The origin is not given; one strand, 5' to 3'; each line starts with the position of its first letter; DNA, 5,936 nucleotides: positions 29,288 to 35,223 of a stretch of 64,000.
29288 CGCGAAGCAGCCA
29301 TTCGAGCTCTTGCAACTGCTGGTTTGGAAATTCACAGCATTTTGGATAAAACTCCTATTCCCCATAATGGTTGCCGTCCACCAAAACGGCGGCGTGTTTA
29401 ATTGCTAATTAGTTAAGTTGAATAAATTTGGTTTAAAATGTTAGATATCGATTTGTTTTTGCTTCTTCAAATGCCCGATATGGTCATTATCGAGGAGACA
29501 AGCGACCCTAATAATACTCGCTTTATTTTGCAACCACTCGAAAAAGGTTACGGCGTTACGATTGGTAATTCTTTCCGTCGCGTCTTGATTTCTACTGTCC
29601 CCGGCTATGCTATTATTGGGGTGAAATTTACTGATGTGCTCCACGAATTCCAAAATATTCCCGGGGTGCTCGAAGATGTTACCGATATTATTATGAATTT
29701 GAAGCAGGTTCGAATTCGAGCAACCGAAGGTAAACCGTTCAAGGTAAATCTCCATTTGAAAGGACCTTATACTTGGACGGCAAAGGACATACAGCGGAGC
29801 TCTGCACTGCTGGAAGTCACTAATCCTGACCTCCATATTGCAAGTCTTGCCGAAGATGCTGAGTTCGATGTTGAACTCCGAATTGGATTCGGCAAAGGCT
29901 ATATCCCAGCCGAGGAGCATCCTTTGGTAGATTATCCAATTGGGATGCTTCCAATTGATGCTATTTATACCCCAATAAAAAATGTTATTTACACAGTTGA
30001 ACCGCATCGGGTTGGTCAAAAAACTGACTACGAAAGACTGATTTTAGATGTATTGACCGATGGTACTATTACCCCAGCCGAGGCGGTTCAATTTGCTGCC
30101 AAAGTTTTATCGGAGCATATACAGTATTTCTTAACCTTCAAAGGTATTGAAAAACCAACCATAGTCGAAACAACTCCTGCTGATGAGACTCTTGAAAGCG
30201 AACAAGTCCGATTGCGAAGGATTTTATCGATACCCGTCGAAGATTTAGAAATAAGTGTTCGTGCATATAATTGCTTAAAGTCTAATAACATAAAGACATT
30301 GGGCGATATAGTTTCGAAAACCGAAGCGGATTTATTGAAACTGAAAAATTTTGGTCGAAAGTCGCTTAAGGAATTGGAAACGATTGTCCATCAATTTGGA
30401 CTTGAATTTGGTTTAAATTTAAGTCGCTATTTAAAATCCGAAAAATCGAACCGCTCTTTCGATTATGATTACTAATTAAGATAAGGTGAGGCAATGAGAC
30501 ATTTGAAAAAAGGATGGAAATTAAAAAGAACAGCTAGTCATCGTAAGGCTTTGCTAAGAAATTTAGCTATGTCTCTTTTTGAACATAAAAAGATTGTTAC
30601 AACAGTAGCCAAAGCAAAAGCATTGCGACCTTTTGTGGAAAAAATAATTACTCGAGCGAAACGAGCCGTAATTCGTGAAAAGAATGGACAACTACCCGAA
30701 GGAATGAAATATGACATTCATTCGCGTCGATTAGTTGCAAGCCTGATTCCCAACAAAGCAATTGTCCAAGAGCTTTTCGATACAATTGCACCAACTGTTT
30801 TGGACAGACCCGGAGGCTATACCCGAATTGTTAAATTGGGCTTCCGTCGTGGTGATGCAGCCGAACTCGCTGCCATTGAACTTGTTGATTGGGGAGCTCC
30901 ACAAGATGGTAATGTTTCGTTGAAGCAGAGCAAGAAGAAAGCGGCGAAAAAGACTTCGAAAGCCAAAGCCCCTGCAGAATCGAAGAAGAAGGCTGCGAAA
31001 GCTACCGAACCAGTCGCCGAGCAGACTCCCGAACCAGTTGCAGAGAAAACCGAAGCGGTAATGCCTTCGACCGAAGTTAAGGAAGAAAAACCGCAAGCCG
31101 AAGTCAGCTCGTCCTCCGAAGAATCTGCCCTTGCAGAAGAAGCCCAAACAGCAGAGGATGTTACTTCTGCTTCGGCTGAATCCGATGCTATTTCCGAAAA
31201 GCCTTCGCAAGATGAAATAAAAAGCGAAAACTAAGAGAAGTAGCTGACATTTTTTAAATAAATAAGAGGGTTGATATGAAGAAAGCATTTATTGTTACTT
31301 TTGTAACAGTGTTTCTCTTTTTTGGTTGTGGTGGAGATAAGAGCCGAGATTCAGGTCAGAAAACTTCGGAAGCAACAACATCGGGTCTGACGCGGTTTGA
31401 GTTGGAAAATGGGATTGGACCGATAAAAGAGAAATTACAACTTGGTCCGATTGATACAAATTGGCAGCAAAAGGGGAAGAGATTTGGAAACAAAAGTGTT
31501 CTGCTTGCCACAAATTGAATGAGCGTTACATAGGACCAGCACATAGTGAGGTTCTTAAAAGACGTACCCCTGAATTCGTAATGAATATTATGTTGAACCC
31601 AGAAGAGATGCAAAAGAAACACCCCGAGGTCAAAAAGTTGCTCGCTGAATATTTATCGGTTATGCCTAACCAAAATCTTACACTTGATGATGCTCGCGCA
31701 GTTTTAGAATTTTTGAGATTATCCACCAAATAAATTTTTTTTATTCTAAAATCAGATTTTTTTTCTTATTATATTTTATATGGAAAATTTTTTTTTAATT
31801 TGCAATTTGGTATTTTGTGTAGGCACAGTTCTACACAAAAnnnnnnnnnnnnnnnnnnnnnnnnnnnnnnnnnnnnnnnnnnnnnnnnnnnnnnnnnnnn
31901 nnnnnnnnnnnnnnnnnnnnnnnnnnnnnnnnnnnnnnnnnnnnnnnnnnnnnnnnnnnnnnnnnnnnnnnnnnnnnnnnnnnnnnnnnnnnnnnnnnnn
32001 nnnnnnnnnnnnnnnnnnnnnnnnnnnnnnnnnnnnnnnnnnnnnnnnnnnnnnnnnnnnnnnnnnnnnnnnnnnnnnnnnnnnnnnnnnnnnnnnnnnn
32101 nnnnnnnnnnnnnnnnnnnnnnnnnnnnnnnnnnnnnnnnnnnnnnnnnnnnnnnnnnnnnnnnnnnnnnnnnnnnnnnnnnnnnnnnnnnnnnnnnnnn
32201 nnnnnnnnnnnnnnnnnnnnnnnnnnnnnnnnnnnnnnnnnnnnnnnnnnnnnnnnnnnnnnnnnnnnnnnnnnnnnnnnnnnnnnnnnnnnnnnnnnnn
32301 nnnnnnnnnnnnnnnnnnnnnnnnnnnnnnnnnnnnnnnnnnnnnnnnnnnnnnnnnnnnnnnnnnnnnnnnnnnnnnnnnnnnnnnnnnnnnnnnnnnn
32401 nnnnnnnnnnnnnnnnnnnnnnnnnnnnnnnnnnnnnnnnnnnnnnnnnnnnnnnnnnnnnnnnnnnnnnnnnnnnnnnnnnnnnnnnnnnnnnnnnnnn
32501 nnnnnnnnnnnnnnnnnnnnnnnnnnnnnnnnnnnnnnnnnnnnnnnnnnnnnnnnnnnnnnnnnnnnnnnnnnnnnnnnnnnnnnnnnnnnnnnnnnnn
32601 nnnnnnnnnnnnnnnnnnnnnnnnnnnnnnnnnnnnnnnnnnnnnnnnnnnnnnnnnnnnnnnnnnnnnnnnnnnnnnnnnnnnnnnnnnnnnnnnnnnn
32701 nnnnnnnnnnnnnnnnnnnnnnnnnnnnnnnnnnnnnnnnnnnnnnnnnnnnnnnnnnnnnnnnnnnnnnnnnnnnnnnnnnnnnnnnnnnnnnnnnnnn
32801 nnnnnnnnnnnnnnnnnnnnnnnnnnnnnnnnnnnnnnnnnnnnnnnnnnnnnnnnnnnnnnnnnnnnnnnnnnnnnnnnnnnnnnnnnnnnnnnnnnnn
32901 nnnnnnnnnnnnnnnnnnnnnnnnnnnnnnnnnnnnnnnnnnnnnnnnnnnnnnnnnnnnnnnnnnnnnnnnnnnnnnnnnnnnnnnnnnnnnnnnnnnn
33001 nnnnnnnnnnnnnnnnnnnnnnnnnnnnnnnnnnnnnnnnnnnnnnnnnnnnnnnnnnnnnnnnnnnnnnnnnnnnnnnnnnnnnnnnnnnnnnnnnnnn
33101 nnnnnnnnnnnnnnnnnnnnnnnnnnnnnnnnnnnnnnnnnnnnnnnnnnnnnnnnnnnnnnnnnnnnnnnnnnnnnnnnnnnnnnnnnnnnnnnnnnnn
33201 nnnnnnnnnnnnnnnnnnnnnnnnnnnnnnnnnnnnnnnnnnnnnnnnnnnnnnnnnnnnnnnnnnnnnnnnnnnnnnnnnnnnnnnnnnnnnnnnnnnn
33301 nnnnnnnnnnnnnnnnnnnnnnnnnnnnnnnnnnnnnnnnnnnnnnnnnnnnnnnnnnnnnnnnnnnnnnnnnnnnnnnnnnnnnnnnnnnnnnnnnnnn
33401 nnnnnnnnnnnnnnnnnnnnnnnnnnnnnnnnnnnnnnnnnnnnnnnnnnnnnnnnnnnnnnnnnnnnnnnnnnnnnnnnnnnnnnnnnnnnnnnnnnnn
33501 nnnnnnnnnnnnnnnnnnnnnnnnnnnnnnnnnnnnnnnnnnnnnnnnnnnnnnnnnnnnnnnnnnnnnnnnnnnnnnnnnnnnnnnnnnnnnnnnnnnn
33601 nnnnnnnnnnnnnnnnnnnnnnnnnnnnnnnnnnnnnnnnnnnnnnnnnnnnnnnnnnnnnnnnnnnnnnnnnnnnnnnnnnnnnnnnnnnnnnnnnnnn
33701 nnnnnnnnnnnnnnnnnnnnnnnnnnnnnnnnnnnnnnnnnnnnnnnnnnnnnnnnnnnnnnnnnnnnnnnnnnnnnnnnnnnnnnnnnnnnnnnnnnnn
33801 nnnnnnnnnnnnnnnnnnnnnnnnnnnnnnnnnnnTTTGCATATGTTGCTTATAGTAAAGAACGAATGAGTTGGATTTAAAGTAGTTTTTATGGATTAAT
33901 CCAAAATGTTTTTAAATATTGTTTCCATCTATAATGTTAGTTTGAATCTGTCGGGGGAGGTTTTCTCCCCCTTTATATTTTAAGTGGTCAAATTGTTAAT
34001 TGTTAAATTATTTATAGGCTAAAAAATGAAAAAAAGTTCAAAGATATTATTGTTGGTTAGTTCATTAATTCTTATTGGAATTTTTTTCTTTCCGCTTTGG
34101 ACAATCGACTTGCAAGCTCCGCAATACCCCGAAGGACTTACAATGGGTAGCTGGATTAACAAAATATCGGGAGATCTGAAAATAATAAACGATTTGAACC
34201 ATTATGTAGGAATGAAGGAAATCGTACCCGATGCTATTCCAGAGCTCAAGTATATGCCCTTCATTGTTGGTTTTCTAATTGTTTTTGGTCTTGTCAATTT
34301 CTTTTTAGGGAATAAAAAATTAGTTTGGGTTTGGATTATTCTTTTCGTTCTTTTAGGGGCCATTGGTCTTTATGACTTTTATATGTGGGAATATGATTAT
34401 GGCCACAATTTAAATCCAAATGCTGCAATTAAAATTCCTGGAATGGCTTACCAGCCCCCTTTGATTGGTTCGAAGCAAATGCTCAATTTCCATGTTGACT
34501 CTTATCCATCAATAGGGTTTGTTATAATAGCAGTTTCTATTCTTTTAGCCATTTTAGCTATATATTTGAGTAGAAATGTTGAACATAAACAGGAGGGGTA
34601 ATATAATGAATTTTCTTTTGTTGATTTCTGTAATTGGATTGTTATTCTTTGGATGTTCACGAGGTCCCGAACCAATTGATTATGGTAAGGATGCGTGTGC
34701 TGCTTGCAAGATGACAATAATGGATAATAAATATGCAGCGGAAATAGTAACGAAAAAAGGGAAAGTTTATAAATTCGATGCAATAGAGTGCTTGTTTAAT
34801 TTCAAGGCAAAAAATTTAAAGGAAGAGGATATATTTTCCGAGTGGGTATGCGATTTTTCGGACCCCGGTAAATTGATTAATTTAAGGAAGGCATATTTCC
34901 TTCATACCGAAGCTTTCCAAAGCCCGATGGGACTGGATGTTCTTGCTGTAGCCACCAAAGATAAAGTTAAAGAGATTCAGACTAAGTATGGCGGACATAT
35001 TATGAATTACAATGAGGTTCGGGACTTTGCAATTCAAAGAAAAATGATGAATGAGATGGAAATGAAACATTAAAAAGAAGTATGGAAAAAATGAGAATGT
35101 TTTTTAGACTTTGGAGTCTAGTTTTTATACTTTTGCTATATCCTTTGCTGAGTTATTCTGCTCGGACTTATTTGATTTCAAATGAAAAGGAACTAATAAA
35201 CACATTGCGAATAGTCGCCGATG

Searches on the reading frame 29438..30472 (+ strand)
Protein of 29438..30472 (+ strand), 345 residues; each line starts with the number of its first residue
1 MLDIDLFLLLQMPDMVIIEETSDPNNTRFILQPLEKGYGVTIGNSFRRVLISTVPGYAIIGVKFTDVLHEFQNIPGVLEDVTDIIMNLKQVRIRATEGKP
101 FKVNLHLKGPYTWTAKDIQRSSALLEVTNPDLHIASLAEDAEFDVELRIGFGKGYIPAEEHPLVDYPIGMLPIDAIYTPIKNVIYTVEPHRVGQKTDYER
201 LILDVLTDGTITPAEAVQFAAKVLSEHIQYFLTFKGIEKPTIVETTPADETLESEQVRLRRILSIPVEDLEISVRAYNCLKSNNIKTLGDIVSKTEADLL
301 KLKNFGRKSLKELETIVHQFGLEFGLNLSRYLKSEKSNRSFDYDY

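Call 58: find_homologous_proteins(query=window:29438-30472:+, max_evalue=1e-20)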
Query window:29438-30472:+ (345 aa): 7762 proteins with E <= 1e-20 among 8000 candidates; the best 120 are listed.
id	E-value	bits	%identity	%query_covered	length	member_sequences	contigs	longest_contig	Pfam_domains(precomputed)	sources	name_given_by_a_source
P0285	6.2e-220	747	98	100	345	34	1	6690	PF01000.32,PF03118.22,PF01193.30,PF26169.1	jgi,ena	jgi:DNA-directed RNA polymerase subunit alpha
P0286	8.2e-191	651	83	100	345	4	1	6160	PF01000.32,PF03118.22,PF01193.30,PF26169.1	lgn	-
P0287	6.4e-178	609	79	100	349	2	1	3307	PF01000.32,PF03118.22,PF01193.30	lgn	-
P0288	2.9e-175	600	78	100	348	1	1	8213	PF01000.32,PF03118.22,PF01193.30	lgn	-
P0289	4.4e-174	596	76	100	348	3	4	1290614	PF01000.32,PF03118.22,PF01193.30,PF26169.1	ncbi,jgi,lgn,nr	ncbi:DNA-directed RNA polymerase subunit alpha [Bacteroidetes/Chlorobi group bacterium Naka2016]|jgi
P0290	5.6e-174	596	77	100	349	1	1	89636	PF01000.32,PF03118.22,PF01193.30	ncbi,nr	ncbi:MAG: DNA-directed RNA polymerase subunit alpha [Ignavibacteria bacterium]|nr:DNA-directed RNA p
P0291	8.5e-174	596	77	99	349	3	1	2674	PF01000.32,PF03118.22,PF01193.30,PF26169.1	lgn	-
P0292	1.4e-172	592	78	98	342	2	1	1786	PF01000.32,PF03118.22,PF01193.30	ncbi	ncbi:MAG: DNA-directed RNA polymerase subunit alpha, partial [Candidatus Kapaibacteriota bacterium]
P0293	3.7e-169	580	75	100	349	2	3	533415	PF01000.32,PF03118.22,PF01193.30,PF26169.1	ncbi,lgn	-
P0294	1.7e-165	568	74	97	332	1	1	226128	PF01000.32,PF03118.22,PF01193.30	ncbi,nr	ncbi:MAG: DNA-directed RNA polymerase subunit alpha [Ignavibacteria bacterium]|nr:DNA-directed RNA p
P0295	4.5e-165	567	74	100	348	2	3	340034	PF01000.32,PF03118.22,PF01193.30,PF26169.1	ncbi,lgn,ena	-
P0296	2.8e-162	558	72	100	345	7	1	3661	PF01000.32,PF03118.22,PF01193.30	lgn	-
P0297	4.2e-161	554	72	99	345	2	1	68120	PF01000.32,PF03118.22,PF01193.30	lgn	-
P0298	2.4e-148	512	66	99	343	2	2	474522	PF01000.32,PF03118.22,PF01193.30,PF26169.1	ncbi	-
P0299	2.6e-148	512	69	97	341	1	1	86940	PF01000.32,PF03118.22,PF01193.30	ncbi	ncbi:MAG: DNA-directed RNA polymerase subunit alpha [Candidatus Kapaibacteriales bacterium]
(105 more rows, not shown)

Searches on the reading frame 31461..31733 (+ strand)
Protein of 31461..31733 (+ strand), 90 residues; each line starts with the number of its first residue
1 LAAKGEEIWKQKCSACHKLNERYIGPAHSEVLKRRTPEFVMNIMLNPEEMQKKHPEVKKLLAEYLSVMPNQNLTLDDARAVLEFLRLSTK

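Call 5: search_protein_families(library=pfam, proteins=[window:31461-31733:+], max_evalue=0.01)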
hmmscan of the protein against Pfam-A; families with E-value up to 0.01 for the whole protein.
window:31461-31733:+ (90 aa): 2 families
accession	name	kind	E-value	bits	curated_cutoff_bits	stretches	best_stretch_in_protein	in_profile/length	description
PF00034.26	Cytochrom_C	-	6.4e-08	34.3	21.3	1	2-86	1-87/90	Cytochrome c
PF13442.11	Cytochrome_CBB3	-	1.1e-05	26.1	27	1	2-84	3-67/68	Cytochrome C oxidase, cbb3-type, subunit III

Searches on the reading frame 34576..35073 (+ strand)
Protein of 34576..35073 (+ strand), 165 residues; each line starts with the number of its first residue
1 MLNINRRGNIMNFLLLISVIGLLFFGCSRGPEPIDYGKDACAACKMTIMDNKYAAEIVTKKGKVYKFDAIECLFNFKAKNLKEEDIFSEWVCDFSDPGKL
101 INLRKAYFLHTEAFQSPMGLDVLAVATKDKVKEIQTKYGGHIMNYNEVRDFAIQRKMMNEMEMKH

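Call 5: search_protein_families(library=pfam, proteins=[window:34576-35073:+], max_evalue=0.01)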
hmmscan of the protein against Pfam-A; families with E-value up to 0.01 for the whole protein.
window:34576-35073:+ (165 aa): 1 family
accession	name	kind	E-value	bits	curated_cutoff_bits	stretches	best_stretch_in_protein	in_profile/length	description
PF05573.18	NosL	-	1.5e-13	51.7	24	1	38-150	7-128/131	NosL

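Call 60: search_protein_families(library=ncbifam, proteins=[window:34576-35070:+], max_evalue=0.00001)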
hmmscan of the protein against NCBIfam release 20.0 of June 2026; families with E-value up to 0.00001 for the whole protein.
window:34576-35070:+ (165 aa): 0 families
